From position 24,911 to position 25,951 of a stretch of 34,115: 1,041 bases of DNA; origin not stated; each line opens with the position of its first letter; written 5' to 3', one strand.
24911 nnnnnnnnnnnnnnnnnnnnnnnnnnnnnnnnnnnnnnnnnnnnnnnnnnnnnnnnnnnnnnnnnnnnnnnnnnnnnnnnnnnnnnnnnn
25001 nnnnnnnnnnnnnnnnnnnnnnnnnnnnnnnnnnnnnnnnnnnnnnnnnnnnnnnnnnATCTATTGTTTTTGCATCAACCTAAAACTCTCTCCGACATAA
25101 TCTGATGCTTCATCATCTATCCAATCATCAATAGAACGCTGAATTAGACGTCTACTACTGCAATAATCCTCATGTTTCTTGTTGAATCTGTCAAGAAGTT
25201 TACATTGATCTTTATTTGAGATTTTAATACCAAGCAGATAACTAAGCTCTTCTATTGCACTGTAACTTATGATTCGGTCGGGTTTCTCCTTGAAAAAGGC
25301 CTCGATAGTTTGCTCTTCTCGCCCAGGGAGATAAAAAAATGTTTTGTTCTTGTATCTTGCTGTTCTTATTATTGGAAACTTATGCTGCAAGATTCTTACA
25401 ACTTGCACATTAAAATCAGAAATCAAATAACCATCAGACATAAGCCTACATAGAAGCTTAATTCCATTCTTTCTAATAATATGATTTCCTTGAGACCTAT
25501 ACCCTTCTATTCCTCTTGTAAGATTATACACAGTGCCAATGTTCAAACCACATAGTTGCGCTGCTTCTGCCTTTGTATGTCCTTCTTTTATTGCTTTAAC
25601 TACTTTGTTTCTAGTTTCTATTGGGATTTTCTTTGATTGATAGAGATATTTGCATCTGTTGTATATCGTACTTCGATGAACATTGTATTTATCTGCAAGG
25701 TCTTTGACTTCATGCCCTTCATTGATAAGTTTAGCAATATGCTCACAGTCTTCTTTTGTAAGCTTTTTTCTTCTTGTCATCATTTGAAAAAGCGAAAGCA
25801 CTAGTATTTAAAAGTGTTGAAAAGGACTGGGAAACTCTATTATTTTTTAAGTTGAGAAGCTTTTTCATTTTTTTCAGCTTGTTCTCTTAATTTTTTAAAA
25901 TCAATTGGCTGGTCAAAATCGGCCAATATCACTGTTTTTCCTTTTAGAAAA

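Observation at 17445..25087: Three-unit array of surface-protein cassettes sharing a conserved head (promoter, leader, signal peptide) and a conserved tail motif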

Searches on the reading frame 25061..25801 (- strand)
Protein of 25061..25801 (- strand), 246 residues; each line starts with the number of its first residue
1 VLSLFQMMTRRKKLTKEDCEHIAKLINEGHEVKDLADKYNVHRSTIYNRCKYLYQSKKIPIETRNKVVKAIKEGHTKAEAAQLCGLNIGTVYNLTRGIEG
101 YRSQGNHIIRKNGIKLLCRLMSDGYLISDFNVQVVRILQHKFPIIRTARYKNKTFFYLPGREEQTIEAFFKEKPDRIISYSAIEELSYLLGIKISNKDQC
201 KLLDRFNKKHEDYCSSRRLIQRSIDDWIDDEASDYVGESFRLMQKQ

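Call 10: search_protein_families(library=pfam, proteins=[window:25061-25801:-], max_evalue=0.01)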
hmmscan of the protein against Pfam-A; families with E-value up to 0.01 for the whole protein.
window:25061-25801:- (246 aa): 10 families
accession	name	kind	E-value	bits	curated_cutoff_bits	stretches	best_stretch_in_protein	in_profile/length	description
PF13384.12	HTH_23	-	1.9e-09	37.5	24.6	2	21-48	9-36/50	Homeodomain-like domain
PF13518.12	HTH_28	-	7.9e-09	35.9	25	1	66-100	4-38/52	Helix-turn-helix domain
PF02796.21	HTH_7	-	1.2e-08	35.3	23.8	1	10-47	2-39/45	Helix-turn-helix domain of resolvase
PF13551.12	HTH_29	-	3.9e-07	30.5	28.1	0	66-94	3-32/64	Winged helix-turn helix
PF13936.12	HTH_38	-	1.1e-05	25.5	27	1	10-50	1-41/44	Helix-turn-helix domain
PF12728.13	HTH_17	-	3.7e-05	24.3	27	0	77-107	4-35/51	Helix-turn-helix domain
PF08279.18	HTH_11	-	6.2e-05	23.2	25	1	30-66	16-51/55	HTH domain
PF04218.19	CENP-B_N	-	0.00075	19.5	21.2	0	11-51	4-44/53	CENP-B N-terminal DNA-binding domain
PF01527.26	HTH_Tnp_1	-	0.00082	20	24.1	0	8-48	1-42/75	Transposase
PF13542.12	HTH_Tnp_ISL3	-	0.0043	16.9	27.4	0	66-93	19-45/51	Helix-turn-helix domain of transposase family ISL3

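Call 11: find_homologous_proteins(query=window:25061-25801:-)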
Query window:25061-25801:- (246 aa): 243 proteins with E <= 0.001 among 493 candidates; the best 120 are listed.
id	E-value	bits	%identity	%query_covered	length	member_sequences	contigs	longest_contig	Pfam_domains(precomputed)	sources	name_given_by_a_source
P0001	3.1e-156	536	100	97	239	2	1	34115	PF13384.13,PF13936.13,PF13551.13,PF13518.13,PF02796.22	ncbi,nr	ncbi:MAG: Hin recombinase [Thermoplasmatales archaeon]|nr:Hin recombinase [Thermoplasmatales archaeo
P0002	7.7e-128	443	83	97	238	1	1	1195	PF12728.14,PF13384.13,PF13936.13,PF13518.13,PF02796.22,PF04218.20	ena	-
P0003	7.8e-126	436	81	95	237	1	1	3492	PF12728.14,PF13384.13,PF13936.13,PF13551.13,PF13518.13,PF02796.22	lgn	-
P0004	6.3e-125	433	80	97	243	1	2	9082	PF13384.13,PF13551.13,PF13518.13,PF02796.22,PF04218.20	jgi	-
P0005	8.2e-124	430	82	95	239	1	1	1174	PF13384.13,PF13551.13,PF13518.13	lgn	-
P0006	2.4e-123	428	82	97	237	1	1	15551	PF13384.13,PF13936.13,PF13551.13,PF01527.27,PF13518.13,PF02796.22,PF04218.20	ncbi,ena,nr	ncbi:MAG: helix-turn-helix domain-containing protein [Thermoplasmatales archaeon]|nr:helix-turn-heli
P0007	6.7e-123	427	80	95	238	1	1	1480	PF13384.13,PF13551.13,PF13518.13,PF02796.22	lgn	-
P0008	1.3e-122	426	82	94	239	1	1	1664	PF12728.14,PF08279.19,PF13384.13,PF13936.13,PF13551.13,PF13518.13,PF02796.22,PF13542.13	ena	-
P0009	3.8e-122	424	79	97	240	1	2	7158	PF13384.13,PF13518.13,PF02796.22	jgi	-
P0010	3.4e-121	421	82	95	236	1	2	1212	PF13384.13,PF13551.13,PF13518.13,PF02796.22,PF04218.20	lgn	-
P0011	1.3e-120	419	79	97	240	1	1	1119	PF13384.13,PF13936.13,PF13551.13,PF13518.13,PF02796.22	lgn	-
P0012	2.0e-120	419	81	95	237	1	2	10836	PF12728.14,PF13384.13,PF13551.13,PF13518.13,PF02796.22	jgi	-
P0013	3.2e-118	411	76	100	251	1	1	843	PF12728.14,PF13384.13,PF13551.13,PF13518.13,PF02796.22,PF04218.20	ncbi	ncbi:unnamed protein product, partial [marine sediment metagenome]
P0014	1.1e-117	410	78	97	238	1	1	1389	PF12728.14,PF13384.13,PF13518.13,PF02796.22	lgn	-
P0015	1.3e-116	406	77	95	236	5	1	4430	PF13384.13,PF13551.13,PF13518.13,PF02796.22,PF04218.20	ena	-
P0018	2.1e-116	405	76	97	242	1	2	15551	PF13384.13,PF13936.13,PF13551.13,PF13518.13,PF02796.22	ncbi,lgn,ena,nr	ncbi:MAG: Hin recombinase [Thermoplasmatales archaeon]|nr:Hin recombinase [Thermoplasmatales archaeo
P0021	2.8e-114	399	79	95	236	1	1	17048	PF13384.13,PF13551.13,PF13518.13,PF02796.22,PF04218.20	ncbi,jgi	-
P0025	1.4e-113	396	76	95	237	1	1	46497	PF12728.14,PF13384.13,PF13936.13,PF13551.13,PF13518.13,PF02796.22,PF04218.20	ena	-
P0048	2.5e-107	376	75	95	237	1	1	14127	PF12728.14,PF13384.13,PF13551.13,PF02796.22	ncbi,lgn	-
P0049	2.6e-107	376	74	95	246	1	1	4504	PF12728.14,PF13384.13,PF13936.13,PF13551.13,PF13518.13,PF02796.22,PF06056.19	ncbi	-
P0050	8.5e-106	371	73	95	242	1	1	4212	PF13384.13,PF13551.13,PF13518.13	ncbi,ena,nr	ncbi:MAG: Hin recombinase [Thermoplasmatales archaeon]|nr:Hin recombinase [Thermoplasmatales archaeo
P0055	1.7e-103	363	71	97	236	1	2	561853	PF13384.13,PF13936.13,PF13518.13,PF02796.22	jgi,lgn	-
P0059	1.0e-102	361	67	96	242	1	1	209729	PF13384.13,PF13936.13,PF13551.13,PF13518.13,PF02796.22,PF01710.23,PF04218.20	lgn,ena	-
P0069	4.2e-99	349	68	95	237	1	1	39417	PF13384.13,PF13551.13,PF13518.13,PF02796.22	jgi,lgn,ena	-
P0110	1.7e-91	324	63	95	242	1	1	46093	PF13384.13,PF02796.22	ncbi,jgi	-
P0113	1.2e-90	321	64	97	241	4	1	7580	PF12728.14,PF13384.13,PF13936.13,PF13551.13,PF01527.27,PF13518.13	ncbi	-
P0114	1.2e-90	321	63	96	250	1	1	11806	PF13384.13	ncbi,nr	ncbi:hypothetical protein MBGDF03_00603 [Thermoplasmatales archaeon SCGC AB-540-F20]|nr:hypothetical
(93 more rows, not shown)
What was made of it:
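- On Integrative island at a gene's 3' end: HTH-A is intact (call 11).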

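Call 13: find_encoding_contigs(protein=P0006, flank=10000, max_places=3)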
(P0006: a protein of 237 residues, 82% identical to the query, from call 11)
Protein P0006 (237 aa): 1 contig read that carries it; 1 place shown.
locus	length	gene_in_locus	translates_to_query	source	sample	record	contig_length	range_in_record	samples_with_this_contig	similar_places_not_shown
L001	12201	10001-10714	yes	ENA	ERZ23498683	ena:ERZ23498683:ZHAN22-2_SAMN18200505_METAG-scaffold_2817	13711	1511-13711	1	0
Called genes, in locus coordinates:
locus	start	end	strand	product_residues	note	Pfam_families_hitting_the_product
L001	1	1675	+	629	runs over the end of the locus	PF01364:Peptidase_C25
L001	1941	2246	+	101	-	PF01609:DDE_Tnp_1 (weak)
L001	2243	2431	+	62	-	-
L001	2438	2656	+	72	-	-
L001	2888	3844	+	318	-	-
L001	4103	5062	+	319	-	-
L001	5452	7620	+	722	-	-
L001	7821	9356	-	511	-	-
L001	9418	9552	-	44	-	-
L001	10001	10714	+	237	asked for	PF01527:HTH_Tnp_1 (faint), PF02796:HTH_7, PF04218:CENP-B_N (faint), PF13936:HTH_38 (weak), PF13384:HTH_23 (faint), PF13518:HTH_28 (faint), PF13551:HTH_29 (faint)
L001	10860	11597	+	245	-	-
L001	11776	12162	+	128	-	-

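Call 14: find_encoding_contigs(protein=P0055, flank=10000, max_places=3)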
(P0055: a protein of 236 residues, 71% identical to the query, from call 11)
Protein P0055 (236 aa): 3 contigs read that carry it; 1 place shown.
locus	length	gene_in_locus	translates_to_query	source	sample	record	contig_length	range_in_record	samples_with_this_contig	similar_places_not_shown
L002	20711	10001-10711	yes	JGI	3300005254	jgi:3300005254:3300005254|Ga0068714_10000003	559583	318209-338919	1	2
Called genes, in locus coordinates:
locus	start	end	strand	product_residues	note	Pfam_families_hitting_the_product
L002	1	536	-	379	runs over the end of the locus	-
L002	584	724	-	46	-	-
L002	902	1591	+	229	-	-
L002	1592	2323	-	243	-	-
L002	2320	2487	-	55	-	PF09853:DUF2080 (weak)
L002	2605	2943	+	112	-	-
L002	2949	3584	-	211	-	PF12705:PDDEXK_1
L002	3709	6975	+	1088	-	PF20473:MmeI_Mtase (weak), PF07669:Eco57I, PF20473:MmeI_Mtase (weak), PF02384:N6_Mtase, PF12950:TaqI_C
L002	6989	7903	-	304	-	-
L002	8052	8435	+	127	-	-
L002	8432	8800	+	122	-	-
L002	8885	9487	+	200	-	-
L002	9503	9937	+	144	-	-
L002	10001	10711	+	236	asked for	PF02796:HTH_7 (weak), PF13936:HTH_38 (weak), PF13384:HTH_23 (faint), PF13518:HTH_28 (faint)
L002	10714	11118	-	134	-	-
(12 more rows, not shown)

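Call 27: find_related_loci(query=A1, collection=metagenome_contigs, flank=10000)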
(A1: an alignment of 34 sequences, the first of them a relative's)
Query A1 (239 aa) in metagenome_contigs; peptide patterns used: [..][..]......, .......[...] (x = any residue, [..] = any of these).
600 stretches matched a pattern (row limit reached: there are more); 42 encode a relative of the query (tblastn E <= 1e-3); 42 distinct loci.
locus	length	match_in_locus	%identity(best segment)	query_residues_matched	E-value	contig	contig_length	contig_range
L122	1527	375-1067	79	6-238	2e-130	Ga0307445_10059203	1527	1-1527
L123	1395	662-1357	78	5-238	4e-129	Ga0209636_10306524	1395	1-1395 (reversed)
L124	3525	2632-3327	74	5-238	7e-119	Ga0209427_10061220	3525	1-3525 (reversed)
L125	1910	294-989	71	6-238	9e-117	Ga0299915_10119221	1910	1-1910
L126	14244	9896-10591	72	5-238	1e-107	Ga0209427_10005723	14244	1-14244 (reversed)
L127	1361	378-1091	68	1-239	2e-114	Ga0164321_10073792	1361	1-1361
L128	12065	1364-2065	68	4-239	1e-105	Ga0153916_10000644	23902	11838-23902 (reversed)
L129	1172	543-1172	75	1-209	5e-114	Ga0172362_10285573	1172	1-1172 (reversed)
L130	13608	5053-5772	67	6-239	1e-104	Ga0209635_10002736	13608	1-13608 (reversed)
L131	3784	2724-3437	66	1-239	9e-106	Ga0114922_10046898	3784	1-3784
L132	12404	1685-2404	67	6-239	1e-104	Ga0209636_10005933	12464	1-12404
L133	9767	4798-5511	66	1-239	1e-102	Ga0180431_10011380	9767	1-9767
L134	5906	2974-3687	64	1-239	1e-100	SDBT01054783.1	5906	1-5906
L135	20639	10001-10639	70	5-217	3e-100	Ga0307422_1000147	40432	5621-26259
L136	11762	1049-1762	65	1-239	2e-100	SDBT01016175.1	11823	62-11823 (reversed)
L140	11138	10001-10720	60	4-238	3e-97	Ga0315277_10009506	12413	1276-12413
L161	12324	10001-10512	59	5-174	7e-38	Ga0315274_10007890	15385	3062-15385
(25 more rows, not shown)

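Call 32: predict_structure(alignment_id=A1)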
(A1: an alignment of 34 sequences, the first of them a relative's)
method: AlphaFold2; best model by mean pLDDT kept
length: 239 residues; sequences in the alignment: 34
mean_pLDDT: 75.9   pTM: 0.48
mean pLDDT of the five models: 75.9, 68.5, 65.9, 64.2, 63.6
residues with pLDDT >= 90: 16; 70-90: 168; 50-70: 37; < 50: 18
segments of 3 or more residues with pLDDT < 50: 92-102
pLDDT, mean of each block of 10 residues (from residue 1): 67 83 85 82 74 80 72 77 72 44 62 84 72 83 84 90 83 89 90 88 81 71 55 51
secondary structure, 60 per line:
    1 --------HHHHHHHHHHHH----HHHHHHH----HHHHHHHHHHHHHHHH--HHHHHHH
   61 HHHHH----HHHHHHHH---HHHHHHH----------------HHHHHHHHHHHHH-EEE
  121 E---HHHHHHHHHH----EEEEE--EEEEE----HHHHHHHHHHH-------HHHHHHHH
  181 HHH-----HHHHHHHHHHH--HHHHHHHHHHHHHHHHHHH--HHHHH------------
elements in order: H9-20 H25-31 H36-51 H54-65 H70-77 H81-87 H104-116 E118-121 H125-134 E139-143 E146-150 H155-165 H173-183 H189-199 H202-220 H223-227

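Call 36: fold_search(model_id=the predicted structure, library=pdb)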
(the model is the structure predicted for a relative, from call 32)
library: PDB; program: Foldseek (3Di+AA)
matches with E <= 10: 1189; with E <= 0.001: 0
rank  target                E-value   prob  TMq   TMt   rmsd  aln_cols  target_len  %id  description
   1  8r57_K                7.6e-02  0.85  0.17  0.41  10.8       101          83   16  CryoEM structure of wheat 40S ribosomal subunit, head domain (released 2023-12-27)
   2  4l9v                  1.4e-01  0.20  0.15  0.23  26.2       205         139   15  Crystal structure of Se-Met derivative MepR F27L mutant from multidrug resistant S. aureus clinical isolate (released 2013-09-11)
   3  7qep_C0               1.5e-01  0.89  0.17  0.43   7.8        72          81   14  Cryo-EM structure of the ribosome from Encephalitozoon cuniculi (released 2022-02-09)
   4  5fb2_A                1.7e-01  0.16  0.14  0.22  26.1       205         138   13  S. aureus MepR F27L Mutant bound to oligodeoxyribonucleotide (released 2016-12-14)
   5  5f6f_A                2.1e-01  0.16  0.15  0.23  25.9       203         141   14  S. aureus MepR G34R Mutant (released 2016-12-07)
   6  5ffx_D                2.1e-01  0.15  0.14  0.22  25.9       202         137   12  S. aureus MepR G34K Mutant (released 2016-12-21)
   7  5ffx_A                2.3e-01  0.16  0.15  0.24  25.9       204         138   15  S. aureus MepR G34K Mutant (released 2016-12-21)
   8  8jiw_BK               2.4e-01  0.63  0.17  0.41  10.6        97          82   15  Atomic structure of wheat ribosome reveals unique features of the plant ribosomes (released 2024-03-27)
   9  8ove_AD               2.5e-01  0.44  0.16  0.38  11.1       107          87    7  CRYO-EM STRUCTURE OF TRYPANOSOMA BRUCEI PROCYCLIC FORM 80S RIBOSOME : TB11CS6H1 snoRNA mutant (released 2023-11-29)
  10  2vbw_A                2.5e-01  0.20  0.16  0.23  12.3       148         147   14  Feast or famine regulatory protein (Rv3291c)from M. tuberculosis complexed with L-Phenylalanine (released 2007-11-06)
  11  6of0_A                2.5e-01  0.16  0.13  0.16  20.1       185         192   15  Structural basis for multidrug recognition and antimicrobial resistance by MTRR, an efflux pump regulator from Neisser (released 2019-07-31)
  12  8b9x_B                2.7e-01  0.35  0.25  0.24  12.4       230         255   13  Chimeric protein of human UFM1 E3 ligase, UFL1, and DDRGK1 (released 2023-10-25)
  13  8rxx_SN               2.8e-01  0.57  0.17  0.36  10.4       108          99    9  CRYO-EM STRUCTURE OF LEISHMANIA MAJOR 80S RIBOSOME WITH A/P/E-site tRNA AND mRNA : LM32Cs3H1 sKO STRAIN (released 2024-05-15)
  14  4l9t_B                2.8e-01  0.18  0.15  0.24  24.5       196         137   14  Crystal structure of MepR F27L mutant from multidrug resistant S. aureus clinical isolate (released 2013-09-11)
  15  4bts_A7               3.2e-01  0.63  0.18  0.38  11.1        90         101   17  THE CRYSTAL STRUCTURE OF THE EUKARYOTIC 40S RIBOSOMAL SUBUNIT IN COMPLEX WITH EIF1 AND EIF1A (released 2013-07-17)
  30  2lvs_MODEL_1_A        4.6e-01  0.66  0.17  0.34  12.6       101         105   21  NMR solution structure of a CRISPR repeat binding protein (released 2013-01-23)
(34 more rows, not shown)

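Call 39: search_protein_families(library=phrogs, proteins=[window:25061-25801:-, L140:8330-9583:+, L128:2199-2612:+], max_evalue=0.01)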
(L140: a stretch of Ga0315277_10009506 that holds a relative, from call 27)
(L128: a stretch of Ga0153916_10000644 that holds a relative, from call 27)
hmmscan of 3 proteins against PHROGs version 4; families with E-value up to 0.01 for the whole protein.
window:25061-25801:- (246 aa): 20 families
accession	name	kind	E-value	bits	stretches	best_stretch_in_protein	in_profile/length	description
phrog_664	-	DNA, RNA and nucleotide metabolism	1.1e-10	42.7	1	11-50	82-121/210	DNA binding protein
phrog_517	-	DNA, RNA and nucleotide metabolism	8.7e-10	40.6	1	11-47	83-119/128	HTH DNA binding protein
phrog_125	-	DNA, RNA and nucleotide metabolism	6e-08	33.5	1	8-54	157-204/254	DNA invertase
phrog_4102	-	head and packaging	6.6e-07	30.7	0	8-51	9-52/166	terminase small subunit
phrog_323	-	transcription regulation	6.7e-07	30.1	1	9-96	144-245/319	transcriptional regulator, D5-like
phrog_11420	-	DNA, RNA and nucleotide metabolism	8.6e-07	30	1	11-49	4-42/82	DNA binding protein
phrog_4646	-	integration and excision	3.9e-06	27.3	1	10-51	3-44/344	transposase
phrog_59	-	DNA, RNA and nucleotide metabolism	1.2e-05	25.9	1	16-202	245-391/423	HNH endonuclease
phrog_3855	-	DNA, RNA and nucleotide metabolism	1.7e-05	26.2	0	11-54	61-104/115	HTH DNA binding protein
phrog_11376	-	unknown function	1.9e-05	25.9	1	11-93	40-123/134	-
phrog_151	-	integration and excision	0.00017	21.3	1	6-105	56-175/582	transposase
phrog_2538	-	head and packaging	0.00021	22.4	1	13-49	2-38/129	terminase small subunit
phrog_704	-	DNA, RNA and nucleotide metabolism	0.00026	21.2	1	12-86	2-69/390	DNA repair exonuclease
phrog_1303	-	DNA, RNA and nucleotide metabolism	0.00053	20.8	1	10-48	20-58/184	DNA binding protein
phrog_4538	-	unknown function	0.00056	19.9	1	9-91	348-431/447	-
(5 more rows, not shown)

L140:8330-9583:+ (417 aa): 0 families

L128:2199-2612:+ (137 aa): 0 families

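Call 40: search_protein_families(library=ncbifam, proteins=[window:25061-25801:-, L140:8330-9583:+], max_evalue=0.01)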
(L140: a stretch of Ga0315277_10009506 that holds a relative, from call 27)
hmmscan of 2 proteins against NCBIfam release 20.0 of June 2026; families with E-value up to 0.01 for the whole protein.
window:25061-25801:- (246 aa): 4 families
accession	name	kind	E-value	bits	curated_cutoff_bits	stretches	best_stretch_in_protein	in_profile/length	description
NF033545.0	transpos_IS630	equivalog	0.00013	21.5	100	0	22-51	5-34/299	IS630 family transposase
NF049902.1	FTL_1293_fam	exception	0.00025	21.3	170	0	22-51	15-44/150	FTL_1293 family small RNA FtrC-regulated protein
NF033550.5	transpos_ISL3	equivalog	0.0014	17.8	180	0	62-176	75-174/370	ISL3 family transposase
NF040595.1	HTH_Cbp1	equivalog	0.0055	16.6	140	0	17-96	3-84/135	CRISPR DNA repeat-binding protein Cbp1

L140:8330-9583:+ (417 aa): 0 families

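Call 45: find_related_loci(query=A1, collection=viral_contigs, flank=10000)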
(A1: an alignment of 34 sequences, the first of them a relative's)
Query A1 (239 aa) in viral_contigs; peptide patterns used: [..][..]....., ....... (x = any residue, [..] = any of these).
435 stretches matched a pattern, but none encodes a relative of the query by tblastn (E <= 1e-3).
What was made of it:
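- Tried and rejected: Viral contigs (call 45).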
